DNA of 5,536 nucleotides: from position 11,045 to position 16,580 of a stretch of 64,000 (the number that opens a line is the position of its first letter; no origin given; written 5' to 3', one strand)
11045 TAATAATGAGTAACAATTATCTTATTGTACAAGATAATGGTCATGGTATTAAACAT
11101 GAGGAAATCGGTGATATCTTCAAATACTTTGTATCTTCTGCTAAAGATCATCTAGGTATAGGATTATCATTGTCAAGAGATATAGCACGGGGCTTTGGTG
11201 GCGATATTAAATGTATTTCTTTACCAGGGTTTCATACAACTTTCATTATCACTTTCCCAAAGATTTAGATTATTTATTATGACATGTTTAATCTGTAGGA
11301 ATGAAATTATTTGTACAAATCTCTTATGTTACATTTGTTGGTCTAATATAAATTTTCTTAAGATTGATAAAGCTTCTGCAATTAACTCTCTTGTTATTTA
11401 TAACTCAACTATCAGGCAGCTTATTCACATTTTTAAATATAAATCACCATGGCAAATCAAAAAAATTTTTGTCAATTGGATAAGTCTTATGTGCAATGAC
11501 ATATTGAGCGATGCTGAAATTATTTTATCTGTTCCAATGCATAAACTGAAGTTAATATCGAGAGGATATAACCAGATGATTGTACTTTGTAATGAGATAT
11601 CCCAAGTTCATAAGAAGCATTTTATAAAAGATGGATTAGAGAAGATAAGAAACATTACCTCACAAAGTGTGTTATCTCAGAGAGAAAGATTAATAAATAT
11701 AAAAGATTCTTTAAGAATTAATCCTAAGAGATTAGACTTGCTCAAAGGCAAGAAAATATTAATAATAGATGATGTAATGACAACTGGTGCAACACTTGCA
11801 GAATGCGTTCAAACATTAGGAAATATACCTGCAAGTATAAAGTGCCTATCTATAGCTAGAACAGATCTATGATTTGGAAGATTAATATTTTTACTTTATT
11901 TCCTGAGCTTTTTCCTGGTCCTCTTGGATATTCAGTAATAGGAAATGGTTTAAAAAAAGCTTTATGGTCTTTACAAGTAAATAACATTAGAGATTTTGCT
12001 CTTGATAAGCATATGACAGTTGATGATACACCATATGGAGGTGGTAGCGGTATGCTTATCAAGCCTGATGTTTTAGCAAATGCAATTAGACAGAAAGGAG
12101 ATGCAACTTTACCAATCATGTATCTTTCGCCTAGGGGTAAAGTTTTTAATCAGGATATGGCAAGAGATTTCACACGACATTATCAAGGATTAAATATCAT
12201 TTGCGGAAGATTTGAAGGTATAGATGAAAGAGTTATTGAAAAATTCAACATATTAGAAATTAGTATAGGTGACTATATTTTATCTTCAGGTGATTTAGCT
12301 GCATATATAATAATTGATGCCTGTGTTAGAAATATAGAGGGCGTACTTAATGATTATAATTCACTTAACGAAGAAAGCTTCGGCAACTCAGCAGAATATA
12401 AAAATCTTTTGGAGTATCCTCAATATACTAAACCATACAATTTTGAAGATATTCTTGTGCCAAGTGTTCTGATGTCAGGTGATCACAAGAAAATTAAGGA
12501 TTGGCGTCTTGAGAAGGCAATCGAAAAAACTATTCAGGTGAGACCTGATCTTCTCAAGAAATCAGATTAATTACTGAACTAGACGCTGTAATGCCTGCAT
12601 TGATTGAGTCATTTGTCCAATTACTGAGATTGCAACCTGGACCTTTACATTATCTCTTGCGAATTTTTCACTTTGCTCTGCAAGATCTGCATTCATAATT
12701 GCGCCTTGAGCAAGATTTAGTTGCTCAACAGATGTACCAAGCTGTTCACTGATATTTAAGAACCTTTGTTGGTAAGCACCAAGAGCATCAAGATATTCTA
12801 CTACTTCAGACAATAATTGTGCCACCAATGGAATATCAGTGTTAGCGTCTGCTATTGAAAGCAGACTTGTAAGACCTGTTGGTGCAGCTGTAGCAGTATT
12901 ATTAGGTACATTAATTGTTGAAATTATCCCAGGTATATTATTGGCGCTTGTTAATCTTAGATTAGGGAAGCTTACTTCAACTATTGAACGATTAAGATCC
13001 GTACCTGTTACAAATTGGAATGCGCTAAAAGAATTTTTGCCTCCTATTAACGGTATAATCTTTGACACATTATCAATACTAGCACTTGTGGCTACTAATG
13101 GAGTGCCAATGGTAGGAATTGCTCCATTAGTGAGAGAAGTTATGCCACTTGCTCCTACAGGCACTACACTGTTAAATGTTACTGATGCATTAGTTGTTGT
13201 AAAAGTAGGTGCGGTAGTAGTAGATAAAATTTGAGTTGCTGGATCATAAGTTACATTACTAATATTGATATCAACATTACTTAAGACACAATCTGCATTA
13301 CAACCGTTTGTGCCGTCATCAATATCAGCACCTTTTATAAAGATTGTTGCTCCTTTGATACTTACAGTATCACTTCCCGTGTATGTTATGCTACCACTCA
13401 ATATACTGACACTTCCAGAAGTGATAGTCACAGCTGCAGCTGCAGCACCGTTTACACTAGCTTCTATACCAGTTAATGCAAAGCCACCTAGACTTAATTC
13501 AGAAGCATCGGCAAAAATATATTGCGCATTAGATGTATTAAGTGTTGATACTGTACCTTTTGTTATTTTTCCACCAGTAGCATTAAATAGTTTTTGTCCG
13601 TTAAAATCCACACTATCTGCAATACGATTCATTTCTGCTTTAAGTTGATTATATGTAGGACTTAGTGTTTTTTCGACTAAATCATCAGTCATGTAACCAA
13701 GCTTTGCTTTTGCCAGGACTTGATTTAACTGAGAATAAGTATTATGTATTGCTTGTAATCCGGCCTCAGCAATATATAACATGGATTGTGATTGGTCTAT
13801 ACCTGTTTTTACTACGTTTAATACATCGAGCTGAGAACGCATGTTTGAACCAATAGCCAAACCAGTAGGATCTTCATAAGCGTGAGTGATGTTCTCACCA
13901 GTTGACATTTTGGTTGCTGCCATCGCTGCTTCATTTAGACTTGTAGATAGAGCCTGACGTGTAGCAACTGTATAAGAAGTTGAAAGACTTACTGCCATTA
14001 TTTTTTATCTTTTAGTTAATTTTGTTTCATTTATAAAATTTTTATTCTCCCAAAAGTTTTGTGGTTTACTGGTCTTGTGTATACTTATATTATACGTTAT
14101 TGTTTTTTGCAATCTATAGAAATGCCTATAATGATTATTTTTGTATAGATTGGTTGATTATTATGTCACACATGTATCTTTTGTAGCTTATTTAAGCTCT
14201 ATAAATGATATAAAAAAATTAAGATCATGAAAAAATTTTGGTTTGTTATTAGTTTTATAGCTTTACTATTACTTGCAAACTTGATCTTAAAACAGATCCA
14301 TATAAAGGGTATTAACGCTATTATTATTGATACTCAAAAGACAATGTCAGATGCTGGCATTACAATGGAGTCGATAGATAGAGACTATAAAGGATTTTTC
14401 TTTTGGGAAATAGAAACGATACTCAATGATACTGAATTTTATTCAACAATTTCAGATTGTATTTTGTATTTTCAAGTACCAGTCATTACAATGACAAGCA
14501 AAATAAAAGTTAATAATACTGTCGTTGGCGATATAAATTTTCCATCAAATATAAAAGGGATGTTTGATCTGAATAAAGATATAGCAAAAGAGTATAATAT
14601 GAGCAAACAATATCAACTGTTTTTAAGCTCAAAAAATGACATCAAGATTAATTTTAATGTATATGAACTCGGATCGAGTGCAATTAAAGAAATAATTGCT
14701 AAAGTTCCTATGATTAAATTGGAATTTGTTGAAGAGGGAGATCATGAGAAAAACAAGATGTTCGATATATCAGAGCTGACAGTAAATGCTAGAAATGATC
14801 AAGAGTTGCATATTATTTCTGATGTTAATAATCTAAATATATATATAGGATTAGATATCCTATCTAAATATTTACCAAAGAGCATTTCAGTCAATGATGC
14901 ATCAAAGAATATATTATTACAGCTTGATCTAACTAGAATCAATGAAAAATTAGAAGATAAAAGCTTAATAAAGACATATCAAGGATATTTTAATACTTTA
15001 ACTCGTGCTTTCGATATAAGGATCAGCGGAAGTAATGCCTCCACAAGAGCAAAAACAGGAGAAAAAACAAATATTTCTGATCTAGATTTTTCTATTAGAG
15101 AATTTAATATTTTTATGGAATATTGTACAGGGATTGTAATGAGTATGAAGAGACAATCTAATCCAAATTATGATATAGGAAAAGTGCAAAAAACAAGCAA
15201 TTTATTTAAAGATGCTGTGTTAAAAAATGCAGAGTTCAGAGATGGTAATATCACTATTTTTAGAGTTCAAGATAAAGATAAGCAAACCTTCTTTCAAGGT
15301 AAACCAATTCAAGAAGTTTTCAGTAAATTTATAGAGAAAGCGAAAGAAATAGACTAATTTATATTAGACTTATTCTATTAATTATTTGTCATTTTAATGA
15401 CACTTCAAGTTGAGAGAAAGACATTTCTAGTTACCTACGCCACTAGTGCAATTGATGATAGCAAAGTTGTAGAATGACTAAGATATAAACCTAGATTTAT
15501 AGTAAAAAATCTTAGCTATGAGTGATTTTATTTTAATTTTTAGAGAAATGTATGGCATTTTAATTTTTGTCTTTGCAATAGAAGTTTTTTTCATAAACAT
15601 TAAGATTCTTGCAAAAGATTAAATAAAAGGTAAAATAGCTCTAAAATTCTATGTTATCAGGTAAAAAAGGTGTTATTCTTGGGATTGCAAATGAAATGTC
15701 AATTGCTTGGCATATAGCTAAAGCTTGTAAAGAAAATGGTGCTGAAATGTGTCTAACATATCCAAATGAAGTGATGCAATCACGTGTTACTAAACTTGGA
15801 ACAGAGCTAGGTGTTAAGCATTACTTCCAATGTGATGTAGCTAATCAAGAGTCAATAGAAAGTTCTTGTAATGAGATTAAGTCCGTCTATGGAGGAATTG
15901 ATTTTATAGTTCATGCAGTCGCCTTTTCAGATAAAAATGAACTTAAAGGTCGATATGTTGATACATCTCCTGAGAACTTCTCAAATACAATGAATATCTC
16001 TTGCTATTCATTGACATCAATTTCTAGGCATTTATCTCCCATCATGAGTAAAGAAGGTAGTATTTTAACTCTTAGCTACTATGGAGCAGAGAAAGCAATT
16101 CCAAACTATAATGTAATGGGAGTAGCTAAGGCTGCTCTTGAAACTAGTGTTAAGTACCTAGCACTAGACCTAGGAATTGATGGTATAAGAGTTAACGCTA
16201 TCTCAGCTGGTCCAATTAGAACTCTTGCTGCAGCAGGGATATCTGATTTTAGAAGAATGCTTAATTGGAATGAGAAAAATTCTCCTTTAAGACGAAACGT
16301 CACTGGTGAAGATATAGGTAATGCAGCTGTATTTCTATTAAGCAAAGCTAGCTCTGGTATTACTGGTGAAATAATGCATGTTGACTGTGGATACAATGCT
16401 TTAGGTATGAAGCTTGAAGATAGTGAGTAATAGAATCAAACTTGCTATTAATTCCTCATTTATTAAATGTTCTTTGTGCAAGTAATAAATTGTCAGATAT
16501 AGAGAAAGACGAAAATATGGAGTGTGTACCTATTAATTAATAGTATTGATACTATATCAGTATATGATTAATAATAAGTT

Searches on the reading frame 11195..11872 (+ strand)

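Call 52: search_protein_families(library=pfam, proteins=[window:11195-11872:+], max_evalue=0.0001)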
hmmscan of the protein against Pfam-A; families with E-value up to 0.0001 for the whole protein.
window:11195-11872:+ (225 aa): 1 family
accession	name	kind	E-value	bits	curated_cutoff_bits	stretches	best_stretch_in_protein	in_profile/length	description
PF00156.33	Pribosyltran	-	2e-07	30.9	26.3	1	165-218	79-121/158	Phosphoribosyl transferase domain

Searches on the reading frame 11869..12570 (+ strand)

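Call 52: search_protein_families(library=pfam, proteins=[window:11869-12570:+], max_evalue=0.0001)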
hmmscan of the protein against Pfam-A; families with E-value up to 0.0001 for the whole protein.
window:11869-12570:+ (233 aa): 1 family
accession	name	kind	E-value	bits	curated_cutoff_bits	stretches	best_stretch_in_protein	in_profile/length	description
PF01746.26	tRNA_m1G_MT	-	2.9e-47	161.4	27.3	1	29-226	6-195/195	tRNA (Guanine-1)-methyltransferase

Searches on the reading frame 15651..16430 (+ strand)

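Call 52: search_protein_families(library=pfam, proteins=[window:15651-16430:+], max_evalue=0.0001)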
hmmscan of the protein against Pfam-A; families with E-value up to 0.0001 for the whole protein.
window:15651-16430:+ (259 aa): 2 families
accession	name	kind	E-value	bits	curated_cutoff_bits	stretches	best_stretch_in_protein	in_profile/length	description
PF13561.12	adh_short_C2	-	1.5e-89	300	27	1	11-249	1-236/236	Enoyl-(Acyl carrier protein) reductase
PF00106.31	adh_short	-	3.2e-20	72.9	26.6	1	17-197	11-190/195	short chain dehydrogenase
